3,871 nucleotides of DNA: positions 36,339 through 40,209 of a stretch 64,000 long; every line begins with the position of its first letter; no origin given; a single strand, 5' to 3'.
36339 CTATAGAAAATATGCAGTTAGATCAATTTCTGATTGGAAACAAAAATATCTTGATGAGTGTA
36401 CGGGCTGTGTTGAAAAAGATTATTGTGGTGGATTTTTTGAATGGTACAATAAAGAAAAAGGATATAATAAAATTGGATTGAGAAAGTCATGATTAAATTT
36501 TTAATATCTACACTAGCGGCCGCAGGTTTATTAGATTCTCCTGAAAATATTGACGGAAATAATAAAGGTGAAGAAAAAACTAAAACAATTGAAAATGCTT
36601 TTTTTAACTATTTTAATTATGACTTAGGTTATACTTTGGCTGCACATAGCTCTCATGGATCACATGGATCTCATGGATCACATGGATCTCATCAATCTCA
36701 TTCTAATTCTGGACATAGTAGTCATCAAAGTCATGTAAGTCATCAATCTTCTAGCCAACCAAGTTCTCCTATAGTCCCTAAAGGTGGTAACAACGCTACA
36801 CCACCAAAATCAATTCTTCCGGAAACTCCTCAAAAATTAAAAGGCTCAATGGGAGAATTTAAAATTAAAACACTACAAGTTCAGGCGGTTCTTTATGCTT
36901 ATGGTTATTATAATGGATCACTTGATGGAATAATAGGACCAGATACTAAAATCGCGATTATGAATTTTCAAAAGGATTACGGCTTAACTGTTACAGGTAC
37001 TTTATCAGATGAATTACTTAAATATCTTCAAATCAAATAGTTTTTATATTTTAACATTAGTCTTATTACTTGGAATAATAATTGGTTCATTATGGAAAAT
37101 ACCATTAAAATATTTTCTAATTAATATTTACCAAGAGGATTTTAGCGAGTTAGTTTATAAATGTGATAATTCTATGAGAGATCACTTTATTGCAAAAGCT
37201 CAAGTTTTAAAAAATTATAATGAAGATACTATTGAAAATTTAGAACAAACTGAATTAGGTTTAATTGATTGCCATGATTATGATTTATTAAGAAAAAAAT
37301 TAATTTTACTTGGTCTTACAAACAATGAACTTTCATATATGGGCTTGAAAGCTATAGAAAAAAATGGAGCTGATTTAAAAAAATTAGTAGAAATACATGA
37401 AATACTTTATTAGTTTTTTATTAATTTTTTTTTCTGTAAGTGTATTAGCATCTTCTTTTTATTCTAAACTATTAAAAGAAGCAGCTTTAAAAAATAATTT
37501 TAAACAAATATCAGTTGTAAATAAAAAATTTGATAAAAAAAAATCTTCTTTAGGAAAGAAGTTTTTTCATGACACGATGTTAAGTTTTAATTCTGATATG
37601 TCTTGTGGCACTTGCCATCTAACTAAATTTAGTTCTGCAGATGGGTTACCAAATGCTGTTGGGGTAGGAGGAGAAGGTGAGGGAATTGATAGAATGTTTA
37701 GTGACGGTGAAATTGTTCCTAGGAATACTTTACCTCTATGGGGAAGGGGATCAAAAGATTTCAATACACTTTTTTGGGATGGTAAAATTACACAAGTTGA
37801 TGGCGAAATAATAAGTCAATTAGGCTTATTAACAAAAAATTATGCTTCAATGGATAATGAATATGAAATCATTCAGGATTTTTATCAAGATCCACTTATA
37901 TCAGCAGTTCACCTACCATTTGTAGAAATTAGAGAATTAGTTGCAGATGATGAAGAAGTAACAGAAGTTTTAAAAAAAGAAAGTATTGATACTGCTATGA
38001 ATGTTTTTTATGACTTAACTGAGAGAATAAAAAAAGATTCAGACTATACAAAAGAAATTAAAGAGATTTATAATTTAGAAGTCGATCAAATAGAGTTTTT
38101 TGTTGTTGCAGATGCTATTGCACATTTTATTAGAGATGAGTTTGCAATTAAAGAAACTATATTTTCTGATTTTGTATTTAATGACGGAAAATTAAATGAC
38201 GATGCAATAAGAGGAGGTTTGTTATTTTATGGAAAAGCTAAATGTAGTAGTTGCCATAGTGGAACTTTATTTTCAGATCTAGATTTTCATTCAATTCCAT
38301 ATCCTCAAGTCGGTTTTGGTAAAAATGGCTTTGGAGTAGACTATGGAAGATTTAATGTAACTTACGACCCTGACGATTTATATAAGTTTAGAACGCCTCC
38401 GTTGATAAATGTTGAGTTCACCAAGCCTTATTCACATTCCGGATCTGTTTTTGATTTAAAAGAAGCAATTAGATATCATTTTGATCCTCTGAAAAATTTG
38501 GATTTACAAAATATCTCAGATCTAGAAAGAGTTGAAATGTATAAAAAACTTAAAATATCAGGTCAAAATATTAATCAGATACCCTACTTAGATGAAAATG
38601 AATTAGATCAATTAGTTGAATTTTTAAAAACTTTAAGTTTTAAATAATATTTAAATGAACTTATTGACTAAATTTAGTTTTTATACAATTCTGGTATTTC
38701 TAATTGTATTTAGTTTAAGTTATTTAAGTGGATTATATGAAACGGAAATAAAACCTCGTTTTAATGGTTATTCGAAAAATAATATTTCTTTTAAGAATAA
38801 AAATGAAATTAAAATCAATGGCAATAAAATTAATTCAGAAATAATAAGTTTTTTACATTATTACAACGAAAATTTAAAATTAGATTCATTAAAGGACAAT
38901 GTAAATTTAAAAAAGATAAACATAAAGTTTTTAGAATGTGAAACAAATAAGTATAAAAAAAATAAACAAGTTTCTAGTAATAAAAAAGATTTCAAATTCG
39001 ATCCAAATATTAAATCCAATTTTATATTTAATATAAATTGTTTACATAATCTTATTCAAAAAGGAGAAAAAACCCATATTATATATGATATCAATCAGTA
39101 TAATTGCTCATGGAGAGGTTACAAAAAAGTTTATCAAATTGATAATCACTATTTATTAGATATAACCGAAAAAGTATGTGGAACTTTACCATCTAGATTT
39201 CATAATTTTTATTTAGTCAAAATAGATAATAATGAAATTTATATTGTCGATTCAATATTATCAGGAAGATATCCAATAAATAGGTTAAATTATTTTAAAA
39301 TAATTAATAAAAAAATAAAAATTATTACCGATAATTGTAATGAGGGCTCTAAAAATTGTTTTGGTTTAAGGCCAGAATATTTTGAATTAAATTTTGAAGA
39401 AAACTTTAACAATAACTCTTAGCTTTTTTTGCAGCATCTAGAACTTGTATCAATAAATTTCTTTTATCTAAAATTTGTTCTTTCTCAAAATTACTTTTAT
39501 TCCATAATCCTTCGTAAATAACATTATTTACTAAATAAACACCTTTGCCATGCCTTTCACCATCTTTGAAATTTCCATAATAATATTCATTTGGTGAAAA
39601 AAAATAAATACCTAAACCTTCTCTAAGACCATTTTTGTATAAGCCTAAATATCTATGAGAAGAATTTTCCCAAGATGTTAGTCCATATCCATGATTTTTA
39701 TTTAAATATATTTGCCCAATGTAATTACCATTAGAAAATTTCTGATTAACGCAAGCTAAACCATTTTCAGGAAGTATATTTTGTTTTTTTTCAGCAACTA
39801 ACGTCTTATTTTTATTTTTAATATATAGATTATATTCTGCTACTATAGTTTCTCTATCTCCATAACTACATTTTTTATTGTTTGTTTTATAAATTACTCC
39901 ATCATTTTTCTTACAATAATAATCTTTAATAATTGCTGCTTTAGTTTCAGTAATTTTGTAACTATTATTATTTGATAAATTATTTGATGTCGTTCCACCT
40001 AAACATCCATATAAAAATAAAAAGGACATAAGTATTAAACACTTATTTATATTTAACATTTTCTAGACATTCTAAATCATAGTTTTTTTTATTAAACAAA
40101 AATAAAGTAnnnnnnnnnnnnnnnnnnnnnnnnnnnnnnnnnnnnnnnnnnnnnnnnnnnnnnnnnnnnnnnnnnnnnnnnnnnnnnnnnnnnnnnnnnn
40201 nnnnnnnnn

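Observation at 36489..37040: HxsA here looks like an exported, peptidoglycan-tethered His-rich protein rather than a small RiPP precursor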

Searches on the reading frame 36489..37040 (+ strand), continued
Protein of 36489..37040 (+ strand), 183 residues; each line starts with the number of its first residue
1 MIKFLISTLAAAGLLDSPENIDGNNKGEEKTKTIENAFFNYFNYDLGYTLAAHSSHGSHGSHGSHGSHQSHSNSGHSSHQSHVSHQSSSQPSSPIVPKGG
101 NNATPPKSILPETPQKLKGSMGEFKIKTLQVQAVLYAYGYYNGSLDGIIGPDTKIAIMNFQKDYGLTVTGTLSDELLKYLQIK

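Call 52: search_protein_families(library=pfam, alignment_id=A4, max_evalue=0.00001)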
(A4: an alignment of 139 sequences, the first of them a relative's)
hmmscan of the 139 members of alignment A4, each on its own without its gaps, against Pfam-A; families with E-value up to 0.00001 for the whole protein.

A. member 1, L003:5518-6342:+ (275 aa): 0 families

B. families by the number of members that match (of 139 scanned): 104 families (the first 25 are shown)
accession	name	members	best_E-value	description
PF03150.19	CCP_MauG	9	1.9e-32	Di-haem cytochrome c peroxidase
PF13245.12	AAA_19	3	4e-20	AAA domain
PF00565.23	SNase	3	2.1e-17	Staphylococcal nuclease homologue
PF01381.28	HTH_3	3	4e-15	Helix-turn-helix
PF13560.12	HTH_31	3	1.2e-13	Helix-turn-helix domain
PF00437.27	T2SSE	2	3.2e-124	Type II/IV secretion system protein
PF13604.12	AAA_30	2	1.8e-57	AAA domain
PF00580.27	UvrD-helicase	2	2.1e-57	UvrD/REP helicase N-terminal domain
PF13361.12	UvrD_C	2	1.5e-48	UvrD-like helicase C-terminal domain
PF07411.17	DUF1508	2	3.7e-46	Domain of unknown function (DUF1508)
PF06191.17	DUF995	2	2.2e-44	Protein of unknown function (DUF995)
PF07506.17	RepB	2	2.5e-44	RepB plasmid partitioning protein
PF03466.25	LysR_substrate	2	4.5e-38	LysR substrate binding domain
PF13561.12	adh_short_C2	2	1.3e-37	Enoyl-(Acyl carrier protein) reductase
PF00549.24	Ligase_CoA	2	4.8e-35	CoA-ligase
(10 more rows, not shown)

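Call 60: find_encoding_contigs(protein=P0037, flank=6000, max_places=2)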
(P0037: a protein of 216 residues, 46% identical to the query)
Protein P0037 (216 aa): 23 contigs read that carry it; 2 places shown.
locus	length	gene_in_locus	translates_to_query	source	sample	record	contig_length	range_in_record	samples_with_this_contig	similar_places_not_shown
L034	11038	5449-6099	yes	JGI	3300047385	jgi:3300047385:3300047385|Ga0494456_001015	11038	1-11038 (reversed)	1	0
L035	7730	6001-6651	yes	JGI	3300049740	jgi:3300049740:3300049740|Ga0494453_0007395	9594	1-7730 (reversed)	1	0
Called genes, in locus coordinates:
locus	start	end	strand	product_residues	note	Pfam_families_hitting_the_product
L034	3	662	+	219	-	?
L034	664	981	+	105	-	-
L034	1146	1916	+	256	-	PF20143:NAD_kinase_C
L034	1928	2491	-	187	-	-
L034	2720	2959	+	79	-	-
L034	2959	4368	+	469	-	PF04055:Radical_SAM, PF13353:Fer4_12 (weak)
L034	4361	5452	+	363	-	PF04055:Radical_SAM (weak)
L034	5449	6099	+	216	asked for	PF01471:PG_binding_1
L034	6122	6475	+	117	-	PF27798:His-Xaa-Ser_sys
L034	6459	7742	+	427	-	PF03150:CCP_MauG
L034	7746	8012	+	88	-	-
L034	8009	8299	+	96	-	-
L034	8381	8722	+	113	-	-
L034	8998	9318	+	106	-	-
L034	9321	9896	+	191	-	-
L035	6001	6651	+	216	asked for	PF01471:PG_binding_1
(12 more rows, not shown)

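Call 61: find_encoding_contigs(protein=P0039, flank=6000, max_places=2)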
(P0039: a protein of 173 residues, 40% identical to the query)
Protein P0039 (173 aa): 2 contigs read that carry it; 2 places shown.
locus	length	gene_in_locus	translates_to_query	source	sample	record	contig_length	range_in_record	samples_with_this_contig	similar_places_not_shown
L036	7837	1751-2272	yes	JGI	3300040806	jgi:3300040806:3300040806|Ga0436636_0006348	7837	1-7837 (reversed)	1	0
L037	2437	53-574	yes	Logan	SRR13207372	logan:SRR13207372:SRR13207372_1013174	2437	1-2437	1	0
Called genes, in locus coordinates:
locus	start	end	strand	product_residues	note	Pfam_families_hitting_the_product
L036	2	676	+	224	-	?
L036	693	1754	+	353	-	PF04055:Radical_SAM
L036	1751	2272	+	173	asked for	PF01471:PG_binding_1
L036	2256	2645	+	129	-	PF27798:His-Xaa-Ser_sys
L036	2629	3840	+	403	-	PF03150:CCP_MauG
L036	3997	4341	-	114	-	-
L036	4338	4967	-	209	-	-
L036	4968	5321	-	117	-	-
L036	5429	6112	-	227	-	PF01243:PNPOx_N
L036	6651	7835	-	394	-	?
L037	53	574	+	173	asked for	PF01471:PG_binding_1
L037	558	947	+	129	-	PF27798:His-Xaa-Ser_sys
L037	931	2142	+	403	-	PF03150:CCP_MauG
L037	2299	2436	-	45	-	?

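Call 62: find_encoding_contigs(protein=P0098, flank=6000, max_places=2)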
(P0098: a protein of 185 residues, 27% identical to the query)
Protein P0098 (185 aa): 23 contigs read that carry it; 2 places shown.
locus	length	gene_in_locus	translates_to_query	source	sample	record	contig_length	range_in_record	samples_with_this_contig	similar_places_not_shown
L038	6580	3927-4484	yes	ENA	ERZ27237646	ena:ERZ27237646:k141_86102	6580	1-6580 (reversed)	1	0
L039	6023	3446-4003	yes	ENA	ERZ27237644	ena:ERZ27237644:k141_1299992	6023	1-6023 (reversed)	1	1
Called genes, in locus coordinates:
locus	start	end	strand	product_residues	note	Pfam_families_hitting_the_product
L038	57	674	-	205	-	-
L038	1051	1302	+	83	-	-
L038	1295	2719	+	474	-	PF04055:Radical_SAM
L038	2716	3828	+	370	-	PF04055:Radical_SAM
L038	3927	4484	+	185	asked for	PF01471:PG_binding_1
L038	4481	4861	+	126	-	PF27798:His-Xaa-Ser_sys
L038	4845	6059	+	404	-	PF03150:CCP_MauG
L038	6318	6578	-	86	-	?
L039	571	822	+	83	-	-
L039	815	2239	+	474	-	PF04055:Radical_SAM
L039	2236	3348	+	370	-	PF04055:Radical_SAM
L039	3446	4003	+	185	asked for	PF01471:PG_binding_1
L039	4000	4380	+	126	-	PF27798:His-Xaa-Ser_sys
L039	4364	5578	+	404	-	PF03150:CCP_MauG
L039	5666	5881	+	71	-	-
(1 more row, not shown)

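Call 63: find_encoding_contigs(protein=P0112, flank=6000, max_places=2)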
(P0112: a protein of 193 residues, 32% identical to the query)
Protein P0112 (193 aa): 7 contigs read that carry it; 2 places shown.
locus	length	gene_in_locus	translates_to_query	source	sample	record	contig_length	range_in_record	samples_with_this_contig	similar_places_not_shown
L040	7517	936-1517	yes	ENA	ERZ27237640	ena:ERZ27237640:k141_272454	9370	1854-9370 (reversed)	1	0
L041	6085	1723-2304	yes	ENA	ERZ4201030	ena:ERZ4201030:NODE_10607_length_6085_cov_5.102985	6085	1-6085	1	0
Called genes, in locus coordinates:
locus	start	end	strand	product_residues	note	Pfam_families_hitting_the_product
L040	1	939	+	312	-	?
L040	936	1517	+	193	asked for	PF01471:PG_binding_1 (weak)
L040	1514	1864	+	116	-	PF27798:His-Xaa-Ser_sys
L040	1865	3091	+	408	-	PF03150:CCP_MauG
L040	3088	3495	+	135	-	-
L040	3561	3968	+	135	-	-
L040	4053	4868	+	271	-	PF00149:Metallophos, PF12850:Metallophos_2 (weak)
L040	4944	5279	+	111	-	-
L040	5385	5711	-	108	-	PF01638:HxlR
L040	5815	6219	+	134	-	PF07681:DoxX (weak)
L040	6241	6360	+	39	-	-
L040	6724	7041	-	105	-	-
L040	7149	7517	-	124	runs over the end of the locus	-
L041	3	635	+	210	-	?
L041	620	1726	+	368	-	PF04055:Radical_SAM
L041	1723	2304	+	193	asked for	PF01471:PG_binding_1 (weak)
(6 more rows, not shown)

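Call 66: find_related_loci(query=A2, collection=viral_contigs, flank=8000)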
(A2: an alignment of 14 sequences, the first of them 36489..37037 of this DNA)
Query A2 (183 aa) in viral_contigs; peptide patterns used: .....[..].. (x = any residue, [..] = any of these).
142 stretches matched a pattern, but none encodes a relative of the query by tblastn (E <= 1e-3).

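Call 70: search_protein_families(library=padloc, alignment_id=A4, max_evalue=1e-8)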
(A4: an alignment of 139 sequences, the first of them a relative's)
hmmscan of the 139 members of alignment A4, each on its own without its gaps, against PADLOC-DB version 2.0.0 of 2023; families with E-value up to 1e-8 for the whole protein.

A. member 1, L003:5518-6342:+ (275 aa): 0 families

B. families by the number of members that match (of 139 scanned): 100 families (the first 25 are shown)
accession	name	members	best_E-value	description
PDLC02926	HTH_VI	3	9.9e-11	-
PDLC00127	GajB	2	7.1e-245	UrvD helicase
PDLC00133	GajB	2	6.4e-116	UrvD helicase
PDLC00130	GajB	2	1.6e-73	UrvD helicase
PDLC00117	GajB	2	2.3e-72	UrvD helicase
PDLC03802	RTasHel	2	3.8e-66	DRT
PDLC00114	GajB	2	1.2e-65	UrvD helicase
PDLC00132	GajB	2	1.1e-58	UrvD helicase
PDLC00123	GajB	2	8.5e-46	UrvD helicase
PDLC00119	GajB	2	3.7e-40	UrvD helicase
PDLC00121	GajB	2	2.2e-37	UrvD helicase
PDLC00122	GajB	2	3.6e-37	UrvD helicase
PDLC00129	GajB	2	1.2e-35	UrvD helicase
PDLC00103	GajB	2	8.1e-35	UrvD helicase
PDLC00112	GajB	2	3.4e-33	UrvD helicase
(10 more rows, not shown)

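Call 71: search_protein_families(library=phrogs, proteins=[window:36489-37040:+], max_evalue=0.001)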
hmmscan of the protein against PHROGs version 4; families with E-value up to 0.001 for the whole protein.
window:36489-37040:+ (183 aa): 5 families
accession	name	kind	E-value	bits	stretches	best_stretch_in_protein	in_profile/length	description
phrog_2649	-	lysis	7.4e-09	36.8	1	88-172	161-227/261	endolysin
phrog_1493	-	lysis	1.3e-05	25.6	1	104-173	227-298/394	endolysin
phrog_17001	-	lysis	8.1e-05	23.3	1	126-169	2-45/265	endolysin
phrog_1224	-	head and packaging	8.4e-05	23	1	120-180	279-339/438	endolysin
phrog_7685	-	integration and excision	0.00073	20.1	0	138-173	7-42/240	integrase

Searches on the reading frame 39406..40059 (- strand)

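Call 43: search_protein_families(library=pfam, proteins=[window:39406-40059:-], max_evalue=0.01)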
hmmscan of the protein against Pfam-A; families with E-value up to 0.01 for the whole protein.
window:39406-40059:- (217 aa): 1 family
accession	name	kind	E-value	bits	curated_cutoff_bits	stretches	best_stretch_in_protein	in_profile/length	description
PF02493.26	MORN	-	5.9e-08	32.6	22.5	1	160-175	1-16/23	MORN repeat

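Call 71: search_protein_families(library=phrogs, proteins=[window:39406-40059:-], max_evalue=0.001)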
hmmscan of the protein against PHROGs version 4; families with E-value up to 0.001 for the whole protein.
window:39406-40059:- (217 aa): 1 family
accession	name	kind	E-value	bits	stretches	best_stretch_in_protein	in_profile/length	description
phrog_7324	-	unknown function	2.1e-05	25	1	81-189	55-167/333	-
